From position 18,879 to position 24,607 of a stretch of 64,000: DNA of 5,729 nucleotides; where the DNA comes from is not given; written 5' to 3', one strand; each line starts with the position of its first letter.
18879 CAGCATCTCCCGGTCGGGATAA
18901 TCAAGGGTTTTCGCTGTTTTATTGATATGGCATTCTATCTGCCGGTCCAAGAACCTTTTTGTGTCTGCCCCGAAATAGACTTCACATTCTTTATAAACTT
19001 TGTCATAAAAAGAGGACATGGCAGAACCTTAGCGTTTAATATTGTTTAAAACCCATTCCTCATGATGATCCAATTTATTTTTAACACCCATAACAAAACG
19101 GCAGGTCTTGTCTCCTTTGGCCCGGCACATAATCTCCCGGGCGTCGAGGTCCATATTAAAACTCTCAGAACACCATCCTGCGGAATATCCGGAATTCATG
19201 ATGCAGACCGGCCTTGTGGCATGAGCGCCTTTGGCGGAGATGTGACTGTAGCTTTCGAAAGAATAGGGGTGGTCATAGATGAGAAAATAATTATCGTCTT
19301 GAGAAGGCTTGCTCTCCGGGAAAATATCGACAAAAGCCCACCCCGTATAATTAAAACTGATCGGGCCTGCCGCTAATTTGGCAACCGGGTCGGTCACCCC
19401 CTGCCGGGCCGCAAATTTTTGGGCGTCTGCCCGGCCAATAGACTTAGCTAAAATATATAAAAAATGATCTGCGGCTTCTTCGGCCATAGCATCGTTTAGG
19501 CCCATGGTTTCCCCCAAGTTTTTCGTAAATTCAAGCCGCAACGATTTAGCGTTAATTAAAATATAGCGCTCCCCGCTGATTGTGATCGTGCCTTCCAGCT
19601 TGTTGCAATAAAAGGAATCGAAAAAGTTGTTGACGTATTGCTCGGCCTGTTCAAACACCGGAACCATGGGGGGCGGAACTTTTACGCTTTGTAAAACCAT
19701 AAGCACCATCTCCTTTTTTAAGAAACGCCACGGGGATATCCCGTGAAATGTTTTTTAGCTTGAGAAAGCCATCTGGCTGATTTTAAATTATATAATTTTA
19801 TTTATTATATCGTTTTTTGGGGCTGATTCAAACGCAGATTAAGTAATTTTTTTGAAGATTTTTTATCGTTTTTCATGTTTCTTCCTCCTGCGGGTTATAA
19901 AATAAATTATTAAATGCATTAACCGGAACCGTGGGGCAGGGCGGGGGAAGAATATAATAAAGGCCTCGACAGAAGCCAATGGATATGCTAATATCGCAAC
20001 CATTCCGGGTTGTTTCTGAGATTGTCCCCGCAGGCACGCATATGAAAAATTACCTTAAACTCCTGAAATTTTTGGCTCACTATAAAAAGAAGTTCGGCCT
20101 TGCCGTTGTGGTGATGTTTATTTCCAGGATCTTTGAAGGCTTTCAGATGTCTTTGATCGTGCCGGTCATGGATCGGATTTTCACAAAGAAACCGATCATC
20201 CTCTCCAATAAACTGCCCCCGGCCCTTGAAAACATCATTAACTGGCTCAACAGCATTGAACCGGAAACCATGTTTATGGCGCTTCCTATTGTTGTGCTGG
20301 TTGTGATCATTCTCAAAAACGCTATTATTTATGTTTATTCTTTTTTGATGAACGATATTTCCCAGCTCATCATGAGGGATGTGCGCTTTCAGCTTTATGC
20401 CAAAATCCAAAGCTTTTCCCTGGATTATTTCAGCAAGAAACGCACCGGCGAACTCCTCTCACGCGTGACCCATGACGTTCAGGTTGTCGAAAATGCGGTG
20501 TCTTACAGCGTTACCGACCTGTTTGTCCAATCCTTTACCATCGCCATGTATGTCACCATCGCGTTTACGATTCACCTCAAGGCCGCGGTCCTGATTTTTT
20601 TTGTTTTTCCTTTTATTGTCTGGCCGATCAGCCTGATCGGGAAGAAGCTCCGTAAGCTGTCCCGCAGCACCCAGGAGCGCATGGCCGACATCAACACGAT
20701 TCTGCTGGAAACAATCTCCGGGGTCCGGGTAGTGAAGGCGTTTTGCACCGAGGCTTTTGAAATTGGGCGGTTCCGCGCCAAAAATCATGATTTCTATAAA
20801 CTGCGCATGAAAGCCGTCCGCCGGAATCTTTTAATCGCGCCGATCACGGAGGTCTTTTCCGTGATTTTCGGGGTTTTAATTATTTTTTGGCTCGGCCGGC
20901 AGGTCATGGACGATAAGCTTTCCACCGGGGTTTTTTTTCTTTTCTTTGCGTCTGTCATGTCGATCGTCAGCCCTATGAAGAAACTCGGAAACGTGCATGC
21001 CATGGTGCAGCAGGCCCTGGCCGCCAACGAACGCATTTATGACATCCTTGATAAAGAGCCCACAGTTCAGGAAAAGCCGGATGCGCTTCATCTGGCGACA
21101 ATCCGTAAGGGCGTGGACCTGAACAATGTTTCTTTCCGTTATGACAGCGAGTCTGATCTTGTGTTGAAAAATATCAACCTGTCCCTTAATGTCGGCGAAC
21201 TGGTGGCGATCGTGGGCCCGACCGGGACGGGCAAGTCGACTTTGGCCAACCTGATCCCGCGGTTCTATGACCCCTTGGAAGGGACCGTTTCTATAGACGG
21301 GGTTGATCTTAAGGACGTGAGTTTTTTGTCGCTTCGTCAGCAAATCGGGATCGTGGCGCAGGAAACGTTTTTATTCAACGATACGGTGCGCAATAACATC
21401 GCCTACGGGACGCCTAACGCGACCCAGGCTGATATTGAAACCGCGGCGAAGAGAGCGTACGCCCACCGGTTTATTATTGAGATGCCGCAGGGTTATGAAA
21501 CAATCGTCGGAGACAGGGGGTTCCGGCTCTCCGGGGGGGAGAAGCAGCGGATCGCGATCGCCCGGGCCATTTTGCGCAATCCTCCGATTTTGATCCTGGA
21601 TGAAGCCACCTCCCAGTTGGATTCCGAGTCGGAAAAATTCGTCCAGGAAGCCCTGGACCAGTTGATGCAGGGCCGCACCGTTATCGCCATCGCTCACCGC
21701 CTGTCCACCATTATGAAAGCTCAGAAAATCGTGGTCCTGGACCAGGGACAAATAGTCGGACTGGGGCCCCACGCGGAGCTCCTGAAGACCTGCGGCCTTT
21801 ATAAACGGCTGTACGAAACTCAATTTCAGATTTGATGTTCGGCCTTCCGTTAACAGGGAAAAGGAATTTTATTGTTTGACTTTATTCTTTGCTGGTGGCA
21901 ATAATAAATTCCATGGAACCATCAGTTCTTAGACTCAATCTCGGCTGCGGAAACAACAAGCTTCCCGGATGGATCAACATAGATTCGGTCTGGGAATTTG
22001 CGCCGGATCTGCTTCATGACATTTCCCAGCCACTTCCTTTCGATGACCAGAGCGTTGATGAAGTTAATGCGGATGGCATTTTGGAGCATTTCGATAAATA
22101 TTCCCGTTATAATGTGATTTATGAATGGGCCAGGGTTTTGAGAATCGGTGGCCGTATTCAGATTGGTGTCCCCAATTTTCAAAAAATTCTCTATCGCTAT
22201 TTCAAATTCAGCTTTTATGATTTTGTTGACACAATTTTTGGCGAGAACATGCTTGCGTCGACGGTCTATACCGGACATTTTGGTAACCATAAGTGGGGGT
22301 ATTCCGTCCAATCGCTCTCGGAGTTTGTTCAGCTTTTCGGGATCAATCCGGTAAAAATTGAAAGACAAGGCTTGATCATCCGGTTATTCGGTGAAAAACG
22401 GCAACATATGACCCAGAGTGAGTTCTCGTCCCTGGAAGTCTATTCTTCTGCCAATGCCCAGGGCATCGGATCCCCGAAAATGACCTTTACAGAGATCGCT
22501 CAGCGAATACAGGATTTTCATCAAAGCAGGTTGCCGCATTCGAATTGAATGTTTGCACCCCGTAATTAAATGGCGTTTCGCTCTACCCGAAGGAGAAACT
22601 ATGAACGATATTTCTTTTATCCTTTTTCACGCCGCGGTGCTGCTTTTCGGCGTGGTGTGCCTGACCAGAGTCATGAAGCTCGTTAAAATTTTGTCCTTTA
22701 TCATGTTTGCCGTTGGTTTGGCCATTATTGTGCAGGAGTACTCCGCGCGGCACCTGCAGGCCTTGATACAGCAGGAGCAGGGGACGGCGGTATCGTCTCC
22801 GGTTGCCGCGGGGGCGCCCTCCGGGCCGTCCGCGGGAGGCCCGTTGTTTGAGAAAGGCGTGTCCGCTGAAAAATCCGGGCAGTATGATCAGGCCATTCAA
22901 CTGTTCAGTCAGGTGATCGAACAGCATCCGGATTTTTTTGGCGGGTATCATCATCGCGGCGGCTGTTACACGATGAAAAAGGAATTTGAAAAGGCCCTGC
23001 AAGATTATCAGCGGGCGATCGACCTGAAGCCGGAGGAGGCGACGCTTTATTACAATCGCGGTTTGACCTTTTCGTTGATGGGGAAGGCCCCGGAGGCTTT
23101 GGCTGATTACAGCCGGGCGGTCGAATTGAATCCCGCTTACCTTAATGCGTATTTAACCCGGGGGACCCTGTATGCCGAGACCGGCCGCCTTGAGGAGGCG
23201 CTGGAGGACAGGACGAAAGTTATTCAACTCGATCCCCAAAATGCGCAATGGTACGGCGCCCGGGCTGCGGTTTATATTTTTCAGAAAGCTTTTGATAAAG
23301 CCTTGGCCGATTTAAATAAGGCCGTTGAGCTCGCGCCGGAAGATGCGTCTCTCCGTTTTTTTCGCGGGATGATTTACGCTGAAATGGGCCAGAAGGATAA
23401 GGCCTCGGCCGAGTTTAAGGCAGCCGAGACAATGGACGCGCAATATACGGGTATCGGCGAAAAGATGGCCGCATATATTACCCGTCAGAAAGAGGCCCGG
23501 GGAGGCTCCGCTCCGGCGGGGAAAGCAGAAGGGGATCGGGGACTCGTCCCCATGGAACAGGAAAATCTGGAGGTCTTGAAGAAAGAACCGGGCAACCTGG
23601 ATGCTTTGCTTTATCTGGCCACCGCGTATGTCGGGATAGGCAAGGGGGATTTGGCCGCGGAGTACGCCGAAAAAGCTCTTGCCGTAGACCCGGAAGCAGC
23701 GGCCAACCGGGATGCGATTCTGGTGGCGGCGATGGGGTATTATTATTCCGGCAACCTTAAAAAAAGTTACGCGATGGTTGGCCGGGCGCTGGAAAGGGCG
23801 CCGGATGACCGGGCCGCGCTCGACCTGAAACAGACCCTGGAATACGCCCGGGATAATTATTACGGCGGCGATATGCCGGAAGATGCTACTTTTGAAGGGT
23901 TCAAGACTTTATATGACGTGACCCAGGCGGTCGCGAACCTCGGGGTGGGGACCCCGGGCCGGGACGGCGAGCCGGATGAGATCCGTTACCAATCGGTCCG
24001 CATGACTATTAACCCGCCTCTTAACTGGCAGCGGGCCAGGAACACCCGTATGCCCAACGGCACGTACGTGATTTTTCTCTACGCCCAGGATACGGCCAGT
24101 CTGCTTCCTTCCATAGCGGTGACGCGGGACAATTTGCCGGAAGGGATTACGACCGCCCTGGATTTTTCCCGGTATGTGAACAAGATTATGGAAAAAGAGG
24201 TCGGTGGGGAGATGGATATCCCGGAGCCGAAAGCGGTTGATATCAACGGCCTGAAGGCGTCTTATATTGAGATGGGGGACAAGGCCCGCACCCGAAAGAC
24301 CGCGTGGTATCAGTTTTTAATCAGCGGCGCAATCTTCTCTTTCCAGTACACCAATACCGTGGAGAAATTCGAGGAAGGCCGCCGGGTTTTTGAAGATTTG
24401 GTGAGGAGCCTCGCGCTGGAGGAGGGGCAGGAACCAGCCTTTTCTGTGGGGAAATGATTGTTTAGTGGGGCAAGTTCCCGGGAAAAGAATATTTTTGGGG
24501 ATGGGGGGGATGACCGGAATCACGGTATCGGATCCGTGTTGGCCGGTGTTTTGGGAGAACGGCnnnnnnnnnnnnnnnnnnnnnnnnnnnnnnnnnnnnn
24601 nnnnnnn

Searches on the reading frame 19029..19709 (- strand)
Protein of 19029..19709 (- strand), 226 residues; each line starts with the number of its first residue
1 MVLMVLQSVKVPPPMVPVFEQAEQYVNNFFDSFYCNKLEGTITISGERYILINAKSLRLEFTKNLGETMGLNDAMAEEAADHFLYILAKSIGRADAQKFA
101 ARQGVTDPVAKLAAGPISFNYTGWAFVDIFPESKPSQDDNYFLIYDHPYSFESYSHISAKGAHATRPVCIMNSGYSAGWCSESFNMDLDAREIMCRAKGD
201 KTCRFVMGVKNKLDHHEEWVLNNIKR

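Call 39: search_protein_families(library=pfam, proteins=[window:19029-19709:-], max_evalue=0.001)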
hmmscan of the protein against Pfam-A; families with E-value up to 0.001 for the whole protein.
window:19029-19709:- (226 aa): 2 families
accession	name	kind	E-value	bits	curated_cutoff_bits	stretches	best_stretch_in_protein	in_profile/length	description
PF02830.23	V4R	-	1.2e-09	38.6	31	1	159-208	11-61/62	V4R domain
PF06505.16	XylR_N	-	0.00075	19.6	23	0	35-128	8-94/101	Activator of aromatic catabolism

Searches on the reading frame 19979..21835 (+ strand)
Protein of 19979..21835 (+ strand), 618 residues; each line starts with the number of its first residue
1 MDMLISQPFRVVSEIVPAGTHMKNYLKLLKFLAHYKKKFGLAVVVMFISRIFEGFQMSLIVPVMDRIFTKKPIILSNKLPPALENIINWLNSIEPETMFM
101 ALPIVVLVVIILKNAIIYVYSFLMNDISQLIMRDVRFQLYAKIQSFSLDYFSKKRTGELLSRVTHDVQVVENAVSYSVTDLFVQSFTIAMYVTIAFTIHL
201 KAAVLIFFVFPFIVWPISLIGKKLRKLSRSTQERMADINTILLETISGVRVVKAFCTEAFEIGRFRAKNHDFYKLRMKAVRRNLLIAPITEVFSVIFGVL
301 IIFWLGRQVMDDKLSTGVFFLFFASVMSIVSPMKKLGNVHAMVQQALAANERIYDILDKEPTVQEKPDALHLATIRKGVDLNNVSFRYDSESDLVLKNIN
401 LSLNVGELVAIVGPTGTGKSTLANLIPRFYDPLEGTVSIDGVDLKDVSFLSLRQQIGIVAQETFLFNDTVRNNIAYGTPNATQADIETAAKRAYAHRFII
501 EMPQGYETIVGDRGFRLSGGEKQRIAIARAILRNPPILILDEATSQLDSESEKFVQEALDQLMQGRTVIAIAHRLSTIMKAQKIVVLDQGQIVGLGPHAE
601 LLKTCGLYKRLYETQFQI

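Call 39: search_protein_families(library=pfam, proteins=[window:19979-21835:+], max_evalue=0.001)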
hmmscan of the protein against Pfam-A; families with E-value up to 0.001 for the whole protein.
window:19979-21835:+ (618 aa): 4 families
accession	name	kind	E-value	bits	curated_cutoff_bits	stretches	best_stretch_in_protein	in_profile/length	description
PF00664.28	ABC_membrane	-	7.4e-38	131.2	28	1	83-331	37-272/274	ABC transporter transmembrane region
PF00005.33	ABC_tran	-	3e-34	119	25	1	396-545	1-137/137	ABC transporter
PF02463.25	SMC_N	-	1.1e-07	32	40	1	461-587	135-211/220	RecF/RecN/SMC N terminal domain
PF13191.12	AAA_16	-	0.00051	21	32.6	0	407-565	25-162/167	AAA ATPase domain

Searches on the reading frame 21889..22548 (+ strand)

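Call 39: search_protein_families(library=pfam, proteins=[window:21889-22548:+], max_evalue=0.001)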
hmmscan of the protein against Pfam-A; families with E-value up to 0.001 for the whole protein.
window:21889-22548:+ (219 aa): 1 family
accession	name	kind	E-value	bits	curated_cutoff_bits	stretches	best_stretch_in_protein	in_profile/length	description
PF08241.18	Methyltransf_11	-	4.3e-05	24.5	21.2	1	44-90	50-93/95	Methyltransferase domain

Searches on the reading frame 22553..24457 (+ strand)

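Call 39: search_protein_families(library=pfam, proteins=[window:22553-24457:+], max_evalue=0.001)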
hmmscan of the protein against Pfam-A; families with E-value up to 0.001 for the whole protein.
window:22553-24457:+ (634 aa): 24 families
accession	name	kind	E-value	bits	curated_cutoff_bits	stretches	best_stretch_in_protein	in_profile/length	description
PF00515.34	TPR_1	-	1.4e-41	139.1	27.8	5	164-195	2-33/34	Tetratricopeptide repeat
PF07719.23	TPR_2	-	1.7e-35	118.6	27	2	131-161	3-33/34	Tetratricopeptide repeat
PF13414.12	TPR_11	-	6.2e-29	99.9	26.8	3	140-177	5-42/42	TPR repeat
PF13181.12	TPR_8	-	1.2e-27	94.1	25.7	0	198-230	2-34/34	Tetratricopeptide repeat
PF13431.12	TPR_17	-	7.5e-26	88.6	24.4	0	186-218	2-34/34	Tetratricopeptide repeat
PF13371.12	TPR_9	-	1e-21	77.1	35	3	138-194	4-60/73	Tetratricopeptide repeat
PF14559.12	TPR_19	-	1.1e-21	77.3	25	3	177-239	5-67/68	Tetratricopeptide repeat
PF13432.12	TPR_16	-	5.5e-21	75.1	32.7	2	100-162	2-64/65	Tetratricopeptide repeat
PF13424.12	TPR_12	-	3.5e-17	62.8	30.1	4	133-192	7-74/77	Tetratricopeptide repeat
PF13428.12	TPR_14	-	7e-16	57.6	23.5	0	236-271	6-41/44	Tetratricopeptide repeat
PF13174.12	TPR_6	-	1.4e-10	41.5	26.3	1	98-127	3-32/33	Tetratricopeptide repeat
PF25062.1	ARM_TT21_N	-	1.7e-09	38.2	40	0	105-148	178-221/222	Tetratricopeptide repeat protein 21 N-terminal ARM repeat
PF12569.14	NatA_aux_su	-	9.4e-08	31.9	33.3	0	244-315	205-276/515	N-terminal acetyltransferase A, auxiliary subunit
PF25575.1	TPR_BSK1_C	-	5.6e-07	29.9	42.2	0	141-200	54-114/118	Serine/threonine-protein kinase BSK1-like, TPR repeats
PF01239.28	PPTA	-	9.1e-06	25.6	29.5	0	111-139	1-29/32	Protein prenyltransferase alpha subunit repeat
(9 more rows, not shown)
